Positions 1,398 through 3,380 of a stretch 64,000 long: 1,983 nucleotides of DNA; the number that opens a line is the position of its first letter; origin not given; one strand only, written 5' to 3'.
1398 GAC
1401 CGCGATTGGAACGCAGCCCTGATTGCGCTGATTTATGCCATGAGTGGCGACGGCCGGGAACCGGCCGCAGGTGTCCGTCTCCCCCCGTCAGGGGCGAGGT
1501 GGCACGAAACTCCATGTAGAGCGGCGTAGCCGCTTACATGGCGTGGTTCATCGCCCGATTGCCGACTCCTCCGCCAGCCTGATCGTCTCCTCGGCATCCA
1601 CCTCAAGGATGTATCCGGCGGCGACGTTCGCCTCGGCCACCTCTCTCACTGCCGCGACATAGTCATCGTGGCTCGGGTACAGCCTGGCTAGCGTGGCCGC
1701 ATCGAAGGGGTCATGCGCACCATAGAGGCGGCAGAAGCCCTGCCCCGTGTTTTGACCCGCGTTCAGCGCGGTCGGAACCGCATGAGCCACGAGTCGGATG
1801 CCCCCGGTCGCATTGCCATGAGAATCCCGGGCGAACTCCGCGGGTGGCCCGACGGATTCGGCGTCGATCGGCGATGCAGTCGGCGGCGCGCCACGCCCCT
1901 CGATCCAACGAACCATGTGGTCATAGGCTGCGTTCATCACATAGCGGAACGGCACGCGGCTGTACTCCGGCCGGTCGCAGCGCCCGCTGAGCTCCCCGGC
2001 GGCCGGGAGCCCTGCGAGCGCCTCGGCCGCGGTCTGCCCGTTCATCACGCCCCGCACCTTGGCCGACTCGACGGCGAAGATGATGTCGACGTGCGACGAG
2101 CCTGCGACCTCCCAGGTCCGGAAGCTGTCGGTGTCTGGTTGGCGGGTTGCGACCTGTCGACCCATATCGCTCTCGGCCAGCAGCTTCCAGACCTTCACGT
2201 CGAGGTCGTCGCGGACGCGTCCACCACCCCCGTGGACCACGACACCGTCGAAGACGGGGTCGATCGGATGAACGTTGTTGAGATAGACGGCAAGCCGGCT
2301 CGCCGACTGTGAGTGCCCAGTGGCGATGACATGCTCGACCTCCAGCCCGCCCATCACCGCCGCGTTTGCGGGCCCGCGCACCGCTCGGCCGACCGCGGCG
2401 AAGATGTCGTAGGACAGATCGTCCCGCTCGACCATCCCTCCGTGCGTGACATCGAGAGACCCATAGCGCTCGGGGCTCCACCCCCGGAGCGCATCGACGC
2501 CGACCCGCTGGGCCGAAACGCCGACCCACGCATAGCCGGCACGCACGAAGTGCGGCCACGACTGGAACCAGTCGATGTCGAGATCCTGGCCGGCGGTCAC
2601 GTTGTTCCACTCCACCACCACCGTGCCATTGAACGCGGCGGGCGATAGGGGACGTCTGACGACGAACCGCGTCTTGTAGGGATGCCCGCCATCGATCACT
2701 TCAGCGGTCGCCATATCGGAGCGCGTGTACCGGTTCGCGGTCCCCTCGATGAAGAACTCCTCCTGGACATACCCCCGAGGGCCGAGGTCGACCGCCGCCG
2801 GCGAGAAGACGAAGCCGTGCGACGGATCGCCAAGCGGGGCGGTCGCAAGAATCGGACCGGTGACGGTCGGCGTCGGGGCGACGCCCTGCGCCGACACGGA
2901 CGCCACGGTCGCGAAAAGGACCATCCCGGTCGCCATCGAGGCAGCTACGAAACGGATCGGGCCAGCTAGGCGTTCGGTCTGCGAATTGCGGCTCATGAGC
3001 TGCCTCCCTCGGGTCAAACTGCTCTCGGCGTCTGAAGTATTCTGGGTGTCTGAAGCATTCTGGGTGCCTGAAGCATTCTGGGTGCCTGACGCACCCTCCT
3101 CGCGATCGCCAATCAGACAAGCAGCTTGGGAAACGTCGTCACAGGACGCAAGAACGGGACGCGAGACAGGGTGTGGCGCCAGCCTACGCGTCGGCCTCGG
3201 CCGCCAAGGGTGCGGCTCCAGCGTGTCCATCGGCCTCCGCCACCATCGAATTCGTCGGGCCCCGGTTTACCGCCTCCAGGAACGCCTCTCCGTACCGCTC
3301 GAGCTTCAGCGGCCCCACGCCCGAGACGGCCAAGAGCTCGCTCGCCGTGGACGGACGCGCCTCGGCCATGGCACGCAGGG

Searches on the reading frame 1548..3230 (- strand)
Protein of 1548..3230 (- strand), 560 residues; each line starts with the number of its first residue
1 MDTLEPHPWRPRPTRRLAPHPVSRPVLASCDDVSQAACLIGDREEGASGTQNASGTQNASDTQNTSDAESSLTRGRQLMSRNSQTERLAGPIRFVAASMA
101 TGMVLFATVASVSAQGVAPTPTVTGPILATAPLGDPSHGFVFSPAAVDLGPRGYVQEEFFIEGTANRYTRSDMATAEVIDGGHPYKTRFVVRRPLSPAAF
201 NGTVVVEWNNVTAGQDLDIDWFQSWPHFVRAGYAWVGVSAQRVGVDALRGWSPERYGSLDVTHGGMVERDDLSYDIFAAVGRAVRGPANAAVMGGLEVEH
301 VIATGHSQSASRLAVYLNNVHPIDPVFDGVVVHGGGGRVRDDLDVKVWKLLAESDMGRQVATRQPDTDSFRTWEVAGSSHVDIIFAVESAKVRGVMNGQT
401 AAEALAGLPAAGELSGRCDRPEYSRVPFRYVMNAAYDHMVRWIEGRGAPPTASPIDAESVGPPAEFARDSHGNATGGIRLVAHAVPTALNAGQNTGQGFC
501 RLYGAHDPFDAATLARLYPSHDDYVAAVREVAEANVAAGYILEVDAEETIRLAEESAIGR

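Call 63: search_protein_families(library=pfam, proteins=[window:1548-3230:-], max_evalue=0.0001)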
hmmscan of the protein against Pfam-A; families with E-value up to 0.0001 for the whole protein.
window:1548-3230:- (560 aa): 1 family
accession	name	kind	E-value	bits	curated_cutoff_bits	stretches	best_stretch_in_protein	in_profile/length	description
PF20091.5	Abhydrolase_10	-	1.8e-139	465.8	23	1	130-550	2-428/429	Alpha/beta hydrolase domain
